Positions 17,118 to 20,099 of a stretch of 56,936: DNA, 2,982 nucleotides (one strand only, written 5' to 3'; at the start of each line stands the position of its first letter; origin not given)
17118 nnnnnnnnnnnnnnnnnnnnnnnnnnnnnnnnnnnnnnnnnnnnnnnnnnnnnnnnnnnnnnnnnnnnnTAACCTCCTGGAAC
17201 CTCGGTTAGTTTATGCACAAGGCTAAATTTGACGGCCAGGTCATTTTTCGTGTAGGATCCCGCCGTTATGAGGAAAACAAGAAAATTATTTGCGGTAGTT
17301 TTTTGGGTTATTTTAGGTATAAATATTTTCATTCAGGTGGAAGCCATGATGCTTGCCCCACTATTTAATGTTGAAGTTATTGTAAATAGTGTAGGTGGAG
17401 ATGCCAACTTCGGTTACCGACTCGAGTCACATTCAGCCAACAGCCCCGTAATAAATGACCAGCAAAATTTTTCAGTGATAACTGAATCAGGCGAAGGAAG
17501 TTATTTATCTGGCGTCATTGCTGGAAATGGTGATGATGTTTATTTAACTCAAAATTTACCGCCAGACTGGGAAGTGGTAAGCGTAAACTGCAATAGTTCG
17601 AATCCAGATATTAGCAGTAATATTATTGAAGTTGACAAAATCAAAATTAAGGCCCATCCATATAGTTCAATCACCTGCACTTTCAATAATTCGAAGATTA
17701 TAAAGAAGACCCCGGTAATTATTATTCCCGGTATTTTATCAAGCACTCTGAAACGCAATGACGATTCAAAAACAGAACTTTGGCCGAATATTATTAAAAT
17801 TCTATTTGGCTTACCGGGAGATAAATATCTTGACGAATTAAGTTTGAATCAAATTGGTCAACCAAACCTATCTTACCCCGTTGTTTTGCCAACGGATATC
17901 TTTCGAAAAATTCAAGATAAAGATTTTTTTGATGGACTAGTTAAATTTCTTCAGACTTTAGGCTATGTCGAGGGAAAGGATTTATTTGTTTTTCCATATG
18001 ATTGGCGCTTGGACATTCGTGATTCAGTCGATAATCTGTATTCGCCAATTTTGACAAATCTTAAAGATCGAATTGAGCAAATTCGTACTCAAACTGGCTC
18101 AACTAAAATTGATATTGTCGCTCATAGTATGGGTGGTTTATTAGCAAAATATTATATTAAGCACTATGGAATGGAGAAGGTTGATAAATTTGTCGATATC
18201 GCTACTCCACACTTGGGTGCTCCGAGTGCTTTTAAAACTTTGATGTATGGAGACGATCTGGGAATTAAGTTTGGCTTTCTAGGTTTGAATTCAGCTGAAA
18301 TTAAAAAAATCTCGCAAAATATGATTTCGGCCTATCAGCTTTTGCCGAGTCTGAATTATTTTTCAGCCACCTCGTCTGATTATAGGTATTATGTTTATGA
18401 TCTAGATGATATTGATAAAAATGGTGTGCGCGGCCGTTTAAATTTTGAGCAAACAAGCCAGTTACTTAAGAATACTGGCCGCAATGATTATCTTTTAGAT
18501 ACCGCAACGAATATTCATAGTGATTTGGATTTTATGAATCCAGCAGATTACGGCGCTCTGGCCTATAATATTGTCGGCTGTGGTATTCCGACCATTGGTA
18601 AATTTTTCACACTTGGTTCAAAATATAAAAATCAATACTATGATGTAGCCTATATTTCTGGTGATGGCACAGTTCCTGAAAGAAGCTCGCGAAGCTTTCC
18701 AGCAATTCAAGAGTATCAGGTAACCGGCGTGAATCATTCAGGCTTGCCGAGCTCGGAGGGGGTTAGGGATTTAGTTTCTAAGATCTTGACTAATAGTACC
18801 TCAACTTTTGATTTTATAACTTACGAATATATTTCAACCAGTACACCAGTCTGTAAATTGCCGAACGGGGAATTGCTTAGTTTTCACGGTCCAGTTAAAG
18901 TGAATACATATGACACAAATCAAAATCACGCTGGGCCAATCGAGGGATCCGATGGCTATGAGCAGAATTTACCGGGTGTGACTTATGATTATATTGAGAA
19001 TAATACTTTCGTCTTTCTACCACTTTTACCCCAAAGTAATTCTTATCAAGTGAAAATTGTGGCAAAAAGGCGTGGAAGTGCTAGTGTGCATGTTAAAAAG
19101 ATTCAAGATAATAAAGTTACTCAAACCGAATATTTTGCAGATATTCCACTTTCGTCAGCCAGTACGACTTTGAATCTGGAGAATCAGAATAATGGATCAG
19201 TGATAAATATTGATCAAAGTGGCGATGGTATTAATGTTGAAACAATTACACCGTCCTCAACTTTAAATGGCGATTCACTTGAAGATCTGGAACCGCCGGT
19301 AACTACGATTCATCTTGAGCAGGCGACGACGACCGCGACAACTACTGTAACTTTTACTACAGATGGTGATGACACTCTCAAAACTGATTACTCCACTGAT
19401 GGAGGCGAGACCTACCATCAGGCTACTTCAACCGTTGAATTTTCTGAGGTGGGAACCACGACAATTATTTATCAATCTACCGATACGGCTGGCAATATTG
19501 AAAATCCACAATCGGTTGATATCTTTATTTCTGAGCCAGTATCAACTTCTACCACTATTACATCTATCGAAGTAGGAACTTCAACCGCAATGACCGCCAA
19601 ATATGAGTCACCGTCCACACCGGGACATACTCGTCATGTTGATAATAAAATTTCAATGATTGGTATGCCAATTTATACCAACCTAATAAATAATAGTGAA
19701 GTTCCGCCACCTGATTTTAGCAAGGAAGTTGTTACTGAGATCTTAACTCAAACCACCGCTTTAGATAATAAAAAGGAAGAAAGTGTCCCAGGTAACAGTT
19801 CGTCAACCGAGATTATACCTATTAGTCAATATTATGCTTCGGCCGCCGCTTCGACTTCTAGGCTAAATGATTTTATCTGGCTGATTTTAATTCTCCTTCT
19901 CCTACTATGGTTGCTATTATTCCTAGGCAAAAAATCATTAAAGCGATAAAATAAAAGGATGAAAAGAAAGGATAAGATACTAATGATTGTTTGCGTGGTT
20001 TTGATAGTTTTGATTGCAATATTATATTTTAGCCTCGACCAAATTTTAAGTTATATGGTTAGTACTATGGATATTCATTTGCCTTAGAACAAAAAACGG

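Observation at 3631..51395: Six compositionally foreign, self-contained mini-cassettes scattered between core genes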

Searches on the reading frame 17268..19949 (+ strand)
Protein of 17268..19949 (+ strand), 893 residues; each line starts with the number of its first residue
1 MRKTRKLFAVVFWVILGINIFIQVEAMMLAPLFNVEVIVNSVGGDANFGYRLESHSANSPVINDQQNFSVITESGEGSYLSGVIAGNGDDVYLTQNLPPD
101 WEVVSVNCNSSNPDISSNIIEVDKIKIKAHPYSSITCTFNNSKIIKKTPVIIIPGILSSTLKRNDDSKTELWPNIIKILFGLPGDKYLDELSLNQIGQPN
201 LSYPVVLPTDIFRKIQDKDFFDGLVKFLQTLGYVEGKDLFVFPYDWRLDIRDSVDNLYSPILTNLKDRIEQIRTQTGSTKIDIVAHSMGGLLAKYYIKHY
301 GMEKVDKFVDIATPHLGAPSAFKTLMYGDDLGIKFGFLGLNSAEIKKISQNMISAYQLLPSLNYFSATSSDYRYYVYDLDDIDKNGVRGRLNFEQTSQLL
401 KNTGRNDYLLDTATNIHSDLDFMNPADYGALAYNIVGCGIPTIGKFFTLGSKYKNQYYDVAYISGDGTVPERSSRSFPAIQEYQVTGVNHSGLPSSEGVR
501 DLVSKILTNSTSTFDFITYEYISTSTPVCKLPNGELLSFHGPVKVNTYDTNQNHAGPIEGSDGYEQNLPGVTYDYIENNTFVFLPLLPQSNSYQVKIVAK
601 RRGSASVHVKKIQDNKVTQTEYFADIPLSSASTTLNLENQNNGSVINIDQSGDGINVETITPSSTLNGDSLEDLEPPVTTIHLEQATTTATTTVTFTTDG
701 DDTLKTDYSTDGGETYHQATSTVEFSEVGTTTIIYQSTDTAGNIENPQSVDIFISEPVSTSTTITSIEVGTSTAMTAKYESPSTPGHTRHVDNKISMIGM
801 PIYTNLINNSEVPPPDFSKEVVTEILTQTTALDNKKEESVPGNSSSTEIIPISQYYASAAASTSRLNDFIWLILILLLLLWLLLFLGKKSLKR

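Call 93: search_protein_families(library=pfam, proteins=[window:17268-19949:+], max_evalue=0.00001)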
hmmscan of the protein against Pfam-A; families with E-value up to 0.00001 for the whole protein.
window:17268-19949:+ (893 aa): 6 families
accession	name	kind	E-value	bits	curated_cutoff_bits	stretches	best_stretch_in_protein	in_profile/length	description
PF02450.21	LCAT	-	2.4e-23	83.4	21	1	214-362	60-206/392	Lecithin:cholesterol acyltransferase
PF24514.1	SpaA_4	-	8.9e-09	36.6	27.3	1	36-143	2-107/107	Prealbumin-like fold domain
PF07819.20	PGAP1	-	5.1e-07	30.1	24.3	1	274-323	86-137/233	PGAP1-like alpha/beta domain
PF00561.26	Abhydrolase_1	-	2.9e-06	27.6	25.8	1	265-426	55-215/245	alpha/beta hydrolase fold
PF05057.20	DUF676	-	4.7e-06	26.7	20.3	1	269-324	74-134/217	Putative serine esterase (DUF676)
PF01674.24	Lipase_2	-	4.8e-06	26.7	20.3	0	262-314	58-108/219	Lipase (class 2)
